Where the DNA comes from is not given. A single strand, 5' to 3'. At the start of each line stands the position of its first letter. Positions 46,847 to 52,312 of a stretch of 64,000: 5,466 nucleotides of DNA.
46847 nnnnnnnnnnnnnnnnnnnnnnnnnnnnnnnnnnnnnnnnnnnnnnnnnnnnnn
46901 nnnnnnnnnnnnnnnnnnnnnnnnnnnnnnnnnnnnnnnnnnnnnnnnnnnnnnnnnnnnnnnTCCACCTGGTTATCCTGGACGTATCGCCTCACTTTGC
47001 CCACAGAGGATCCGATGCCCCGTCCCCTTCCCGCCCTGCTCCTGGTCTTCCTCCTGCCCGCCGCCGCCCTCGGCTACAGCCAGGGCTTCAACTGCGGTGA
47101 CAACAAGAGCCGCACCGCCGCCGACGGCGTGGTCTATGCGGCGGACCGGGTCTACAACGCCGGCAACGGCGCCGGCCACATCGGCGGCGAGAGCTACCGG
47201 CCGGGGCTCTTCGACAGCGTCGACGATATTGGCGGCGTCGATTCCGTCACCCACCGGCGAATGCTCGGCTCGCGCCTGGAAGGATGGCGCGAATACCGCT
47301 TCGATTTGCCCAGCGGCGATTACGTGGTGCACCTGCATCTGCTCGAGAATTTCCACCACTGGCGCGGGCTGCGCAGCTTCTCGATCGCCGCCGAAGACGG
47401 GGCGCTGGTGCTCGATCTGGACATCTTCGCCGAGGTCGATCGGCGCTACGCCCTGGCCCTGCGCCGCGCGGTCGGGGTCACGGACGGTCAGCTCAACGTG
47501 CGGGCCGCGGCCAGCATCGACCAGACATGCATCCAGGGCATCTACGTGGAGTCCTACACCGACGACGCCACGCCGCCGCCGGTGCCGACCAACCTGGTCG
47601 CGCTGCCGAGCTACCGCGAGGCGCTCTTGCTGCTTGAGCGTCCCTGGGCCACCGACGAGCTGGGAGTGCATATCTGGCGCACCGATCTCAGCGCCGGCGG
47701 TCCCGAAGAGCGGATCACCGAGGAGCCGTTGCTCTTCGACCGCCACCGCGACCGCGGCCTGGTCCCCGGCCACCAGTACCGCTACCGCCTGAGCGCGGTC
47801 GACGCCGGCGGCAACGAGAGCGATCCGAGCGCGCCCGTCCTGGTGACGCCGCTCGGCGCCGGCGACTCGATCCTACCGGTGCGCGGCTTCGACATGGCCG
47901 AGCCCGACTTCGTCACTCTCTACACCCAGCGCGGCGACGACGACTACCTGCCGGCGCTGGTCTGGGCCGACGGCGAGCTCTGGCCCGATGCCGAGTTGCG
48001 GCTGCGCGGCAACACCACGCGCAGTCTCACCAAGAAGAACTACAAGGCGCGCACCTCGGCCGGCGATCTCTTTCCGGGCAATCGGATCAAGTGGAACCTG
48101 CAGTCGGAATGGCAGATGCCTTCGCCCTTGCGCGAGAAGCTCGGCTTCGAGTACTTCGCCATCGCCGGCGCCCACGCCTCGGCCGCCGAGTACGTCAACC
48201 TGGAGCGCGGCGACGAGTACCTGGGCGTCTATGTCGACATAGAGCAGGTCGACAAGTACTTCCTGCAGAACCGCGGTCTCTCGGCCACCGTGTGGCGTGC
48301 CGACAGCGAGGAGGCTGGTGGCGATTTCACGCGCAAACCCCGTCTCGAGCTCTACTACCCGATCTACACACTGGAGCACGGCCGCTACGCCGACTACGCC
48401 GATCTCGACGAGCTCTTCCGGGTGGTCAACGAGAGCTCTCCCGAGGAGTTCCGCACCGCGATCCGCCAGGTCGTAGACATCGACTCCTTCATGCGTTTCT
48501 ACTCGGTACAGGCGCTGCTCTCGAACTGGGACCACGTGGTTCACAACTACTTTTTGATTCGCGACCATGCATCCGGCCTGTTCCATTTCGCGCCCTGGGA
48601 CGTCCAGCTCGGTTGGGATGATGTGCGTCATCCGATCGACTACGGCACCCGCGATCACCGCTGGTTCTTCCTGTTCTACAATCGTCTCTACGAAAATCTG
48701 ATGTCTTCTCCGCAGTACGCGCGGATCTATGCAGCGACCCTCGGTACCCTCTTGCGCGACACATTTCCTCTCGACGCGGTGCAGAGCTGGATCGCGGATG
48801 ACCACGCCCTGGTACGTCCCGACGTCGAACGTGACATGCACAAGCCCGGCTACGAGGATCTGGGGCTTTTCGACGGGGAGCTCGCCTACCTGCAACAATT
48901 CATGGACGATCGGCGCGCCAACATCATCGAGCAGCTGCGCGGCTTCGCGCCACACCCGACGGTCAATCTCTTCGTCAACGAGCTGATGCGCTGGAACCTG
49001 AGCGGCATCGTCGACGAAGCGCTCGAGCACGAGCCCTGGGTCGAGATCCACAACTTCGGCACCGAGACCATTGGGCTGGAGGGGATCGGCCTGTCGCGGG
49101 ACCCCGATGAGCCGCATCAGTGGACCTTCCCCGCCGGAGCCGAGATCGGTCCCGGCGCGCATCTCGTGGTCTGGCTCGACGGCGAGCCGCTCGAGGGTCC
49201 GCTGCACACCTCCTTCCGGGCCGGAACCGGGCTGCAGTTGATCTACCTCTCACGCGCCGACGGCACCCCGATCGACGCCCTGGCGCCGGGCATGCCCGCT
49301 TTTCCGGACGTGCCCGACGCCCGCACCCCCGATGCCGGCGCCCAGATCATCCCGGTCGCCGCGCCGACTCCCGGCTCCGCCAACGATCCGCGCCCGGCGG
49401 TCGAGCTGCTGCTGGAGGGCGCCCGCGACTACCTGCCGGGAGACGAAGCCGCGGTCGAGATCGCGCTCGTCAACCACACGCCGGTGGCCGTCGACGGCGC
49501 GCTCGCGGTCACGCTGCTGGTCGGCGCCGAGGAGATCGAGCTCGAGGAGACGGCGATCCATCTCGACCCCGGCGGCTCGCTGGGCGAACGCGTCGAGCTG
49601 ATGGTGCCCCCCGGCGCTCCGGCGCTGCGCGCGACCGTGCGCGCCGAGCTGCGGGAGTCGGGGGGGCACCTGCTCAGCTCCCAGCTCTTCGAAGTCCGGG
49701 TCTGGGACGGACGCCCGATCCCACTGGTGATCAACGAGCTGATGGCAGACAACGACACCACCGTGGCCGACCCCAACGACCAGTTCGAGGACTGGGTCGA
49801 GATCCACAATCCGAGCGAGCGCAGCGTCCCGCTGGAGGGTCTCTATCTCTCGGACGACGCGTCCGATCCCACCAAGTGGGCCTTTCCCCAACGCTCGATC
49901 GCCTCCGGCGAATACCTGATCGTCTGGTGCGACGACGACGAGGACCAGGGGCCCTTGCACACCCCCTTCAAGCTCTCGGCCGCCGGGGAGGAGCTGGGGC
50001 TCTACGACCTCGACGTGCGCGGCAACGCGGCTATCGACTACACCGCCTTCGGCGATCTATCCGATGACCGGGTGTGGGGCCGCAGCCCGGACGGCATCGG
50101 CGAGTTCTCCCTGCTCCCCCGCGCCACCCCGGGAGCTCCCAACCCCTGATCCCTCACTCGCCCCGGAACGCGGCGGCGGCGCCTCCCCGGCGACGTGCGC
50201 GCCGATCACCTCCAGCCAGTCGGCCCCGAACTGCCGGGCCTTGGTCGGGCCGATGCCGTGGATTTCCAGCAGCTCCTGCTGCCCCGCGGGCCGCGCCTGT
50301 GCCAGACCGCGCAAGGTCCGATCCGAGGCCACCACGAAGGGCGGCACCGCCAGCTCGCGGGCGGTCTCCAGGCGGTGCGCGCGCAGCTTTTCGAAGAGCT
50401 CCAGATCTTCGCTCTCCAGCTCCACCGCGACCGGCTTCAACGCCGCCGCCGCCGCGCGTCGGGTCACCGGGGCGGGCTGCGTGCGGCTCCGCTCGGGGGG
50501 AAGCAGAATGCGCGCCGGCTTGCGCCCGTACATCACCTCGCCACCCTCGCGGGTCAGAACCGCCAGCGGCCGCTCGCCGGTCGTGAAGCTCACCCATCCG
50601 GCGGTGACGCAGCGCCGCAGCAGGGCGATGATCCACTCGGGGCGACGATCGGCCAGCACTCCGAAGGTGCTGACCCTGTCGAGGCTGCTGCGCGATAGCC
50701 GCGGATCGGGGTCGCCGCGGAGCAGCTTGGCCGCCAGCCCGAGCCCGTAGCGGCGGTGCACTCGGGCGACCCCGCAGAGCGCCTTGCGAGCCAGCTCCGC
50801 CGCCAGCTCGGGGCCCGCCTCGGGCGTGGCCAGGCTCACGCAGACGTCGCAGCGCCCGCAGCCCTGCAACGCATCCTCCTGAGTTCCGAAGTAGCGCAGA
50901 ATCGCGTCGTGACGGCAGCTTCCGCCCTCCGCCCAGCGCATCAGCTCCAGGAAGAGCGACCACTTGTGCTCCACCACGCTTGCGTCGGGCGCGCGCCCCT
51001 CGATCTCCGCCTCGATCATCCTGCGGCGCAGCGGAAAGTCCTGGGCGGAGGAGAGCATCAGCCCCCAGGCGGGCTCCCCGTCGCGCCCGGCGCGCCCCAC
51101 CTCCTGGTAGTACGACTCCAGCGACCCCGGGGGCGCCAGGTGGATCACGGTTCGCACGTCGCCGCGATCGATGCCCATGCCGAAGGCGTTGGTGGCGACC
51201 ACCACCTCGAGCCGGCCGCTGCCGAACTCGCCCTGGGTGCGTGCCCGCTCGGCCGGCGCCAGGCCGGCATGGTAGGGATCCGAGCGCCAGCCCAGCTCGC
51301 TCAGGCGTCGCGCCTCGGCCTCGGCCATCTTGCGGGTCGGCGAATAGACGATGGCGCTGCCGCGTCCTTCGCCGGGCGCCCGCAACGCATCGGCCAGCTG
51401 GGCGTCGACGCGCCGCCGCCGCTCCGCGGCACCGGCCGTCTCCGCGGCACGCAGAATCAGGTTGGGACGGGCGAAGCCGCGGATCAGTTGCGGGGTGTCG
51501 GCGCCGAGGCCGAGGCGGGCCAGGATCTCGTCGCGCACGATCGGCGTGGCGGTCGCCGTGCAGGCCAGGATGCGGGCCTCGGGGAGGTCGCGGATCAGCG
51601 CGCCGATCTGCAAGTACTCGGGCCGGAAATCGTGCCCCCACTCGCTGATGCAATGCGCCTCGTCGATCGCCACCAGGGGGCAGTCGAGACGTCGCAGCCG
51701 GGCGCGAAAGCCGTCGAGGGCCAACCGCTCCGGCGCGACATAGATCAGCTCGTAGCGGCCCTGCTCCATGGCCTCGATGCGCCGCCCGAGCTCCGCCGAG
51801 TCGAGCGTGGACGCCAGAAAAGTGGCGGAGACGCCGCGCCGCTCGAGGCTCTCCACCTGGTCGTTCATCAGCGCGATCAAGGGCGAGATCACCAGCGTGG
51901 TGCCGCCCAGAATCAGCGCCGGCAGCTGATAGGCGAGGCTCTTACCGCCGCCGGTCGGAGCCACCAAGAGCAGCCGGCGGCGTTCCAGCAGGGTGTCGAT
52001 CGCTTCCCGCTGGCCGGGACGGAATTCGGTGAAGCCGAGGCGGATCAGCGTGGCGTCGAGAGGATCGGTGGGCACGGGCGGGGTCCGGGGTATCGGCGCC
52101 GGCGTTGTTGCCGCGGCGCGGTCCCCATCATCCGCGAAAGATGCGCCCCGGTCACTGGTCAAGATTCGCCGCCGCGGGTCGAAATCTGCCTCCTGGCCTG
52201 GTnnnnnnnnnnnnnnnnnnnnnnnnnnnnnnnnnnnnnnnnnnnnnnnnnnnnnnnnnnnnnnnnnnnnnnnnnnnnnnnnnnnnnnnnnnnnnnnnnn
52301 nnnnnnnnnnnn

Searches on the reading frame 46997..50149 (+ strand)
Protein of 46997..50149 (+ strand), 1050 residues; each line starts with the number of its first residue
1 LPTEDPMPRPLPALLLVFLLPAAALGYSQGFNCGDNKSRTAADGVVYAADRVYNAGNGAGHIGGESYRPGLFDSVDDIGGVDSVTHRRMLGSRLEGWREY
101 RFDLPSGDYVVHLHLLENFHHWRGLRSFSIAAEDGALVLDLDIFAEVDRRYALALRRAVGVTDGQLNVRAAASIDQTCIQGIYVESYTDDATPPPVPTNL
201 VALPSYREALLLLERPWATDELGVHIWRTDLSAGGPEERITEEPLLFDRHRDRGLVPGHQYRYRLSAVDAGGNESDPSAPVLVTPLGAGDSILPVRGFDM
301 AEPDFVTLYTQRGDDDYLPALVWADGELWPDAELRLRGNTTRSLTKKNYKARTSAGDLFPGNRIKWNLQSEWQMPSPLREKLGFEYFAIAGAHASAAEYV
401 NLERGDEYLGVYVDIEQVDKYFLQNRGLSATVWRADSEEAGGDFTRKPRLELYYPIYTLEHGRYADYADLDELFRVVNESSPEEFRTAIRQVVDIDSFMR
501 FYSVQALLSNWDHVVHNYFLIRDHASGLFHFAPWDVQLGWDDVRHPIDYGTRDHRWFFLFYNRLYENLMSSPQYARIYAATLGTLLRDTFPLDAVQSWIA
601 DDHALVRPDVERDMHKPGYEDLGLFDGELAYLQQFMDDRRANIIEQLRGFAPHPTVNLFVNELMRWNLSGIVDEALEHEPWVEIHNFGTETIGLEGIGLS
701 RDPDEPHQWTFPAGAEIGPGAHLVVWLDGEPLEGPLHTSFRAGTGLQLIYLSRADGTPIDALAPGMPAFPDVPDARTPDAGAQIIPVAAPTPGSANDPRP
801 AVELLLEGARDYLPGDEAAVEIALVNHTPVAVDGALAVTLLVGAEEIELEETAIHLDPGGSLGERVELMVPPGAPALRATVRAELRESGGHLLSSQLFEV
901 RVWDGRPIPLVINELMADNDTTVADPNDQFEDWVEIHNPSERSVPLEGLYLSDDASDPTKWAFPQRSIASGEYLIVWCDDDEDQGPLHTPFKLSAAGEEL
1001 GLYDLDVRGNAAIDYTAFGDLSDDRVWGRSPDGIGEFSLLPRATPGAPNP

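Call 3: search_protein_families(library=pfam, proteins=[window:46997-50149:+], max_evalue=0.01)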
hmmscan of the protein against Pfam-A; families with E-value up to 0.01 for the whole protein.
window:46997-50149:+ (1050 aa): 3 families
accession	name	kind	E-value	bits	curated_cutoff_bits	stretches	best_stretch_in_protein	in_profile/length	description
PF08757.17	CotH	-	1.6e-48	166.3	23.8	1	334-642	1-321/322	CotH kinase protein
PF00932.25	LTD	-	2.1e-22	80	34.3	2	910-1011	8-101/109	Lamin Tail Domain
PF11721.14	Malectin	-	1.4e-10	41.8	23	1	31-179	5-148/163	Malectin domain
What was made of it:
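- Checked: The malectin-CotH-LTD-LTD gene follows at 47015-50149 (call 3).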

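Call 4: search_protein_families(library=ncbifam, proteins=[window:46997-50149:+], max_evalue=0.01)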
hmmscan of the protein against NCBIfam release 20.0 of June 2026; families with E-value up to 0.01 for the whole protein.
window:46997-50149:+ (1050 aa): 2 families
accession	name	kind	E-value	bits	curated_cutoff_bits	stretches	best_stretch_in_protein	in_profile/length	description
NF045522.1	MXAN_2561_fam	equivalog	0.00028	20.4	150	1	253-286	226-259/304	MXAN_2561 family MXYO-CTERM-anchored protein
NF049877.1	GlucurArabfur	equivalog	0.00067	17.3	1800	1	99-192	1136-1236/1400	beta-d-glucuronidase/beta-L-arabinofuranosidase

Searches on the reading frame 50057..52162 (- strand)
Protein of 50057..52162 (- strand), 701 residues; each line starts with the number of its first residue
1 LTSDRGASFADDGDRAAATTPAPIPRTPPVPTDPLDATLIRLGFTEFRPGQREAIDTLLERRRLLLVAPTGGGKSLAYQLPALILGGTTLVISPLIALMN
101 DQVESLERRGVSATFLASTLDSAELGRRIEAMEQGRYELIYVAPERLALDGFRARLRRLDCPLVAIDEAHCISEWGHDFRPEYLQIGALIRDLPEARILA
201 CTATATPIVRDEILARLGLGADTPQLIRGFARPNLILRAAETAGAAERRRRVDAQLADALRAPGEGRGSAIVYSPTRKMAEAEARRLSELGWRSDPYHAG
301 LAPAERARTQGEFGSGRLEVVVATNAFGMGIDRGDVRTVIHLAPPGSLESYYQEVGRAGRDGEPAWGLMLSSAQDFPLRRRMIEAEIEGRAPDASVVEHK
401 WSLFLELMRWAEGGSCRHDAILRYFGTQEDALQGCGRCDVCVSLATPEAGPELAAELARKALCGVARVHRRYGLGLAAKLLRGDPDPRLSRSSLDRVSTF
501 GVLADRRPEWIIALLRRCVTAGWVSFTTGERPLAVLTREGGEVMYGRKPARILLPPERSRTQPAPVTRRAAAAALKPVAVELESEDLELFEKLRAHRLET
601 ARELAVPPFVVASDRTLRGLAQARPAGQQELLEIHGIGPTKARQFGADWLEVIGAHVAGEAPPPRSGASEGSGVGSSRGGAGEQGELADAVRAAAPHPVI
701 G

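Call 77: search_protein_families(library=pfam, proteins=[window:50057-52162:-], max_evalue=0.0001)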
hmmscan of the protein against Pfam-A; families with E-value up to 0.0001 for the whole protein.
window:50057-52162:- (701 aa): 6 families
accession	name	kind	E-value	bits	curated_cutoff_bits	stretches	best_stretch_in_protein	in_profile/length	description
PF00270.35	DEAD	-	8.9e-30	104.1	26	1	48-206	1-161/167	DEAD/DEAH box helicase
PF00570.28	HRDC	-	1.5e-20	73.3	23.8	1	587-653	2-68/68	HRDC domain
PF00271.37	Helicase_C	-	3.1e-20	72.9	23.5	1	266-362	14-110/110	Helicase conserved C-terminal domain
PF09382.16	RQC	-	9.6e-13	48.4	23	1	456-556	9-109/114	RQC domain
PF16124.10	RecQ_Zn_bind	-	4.3e-09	37.4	25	1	374-441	2-65/66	RecQ zinc-binding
PF04851.21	ResIII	-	7.2e-05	23.2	22.5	0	46-204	3-161/164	Type III restriction enzyme, res subunit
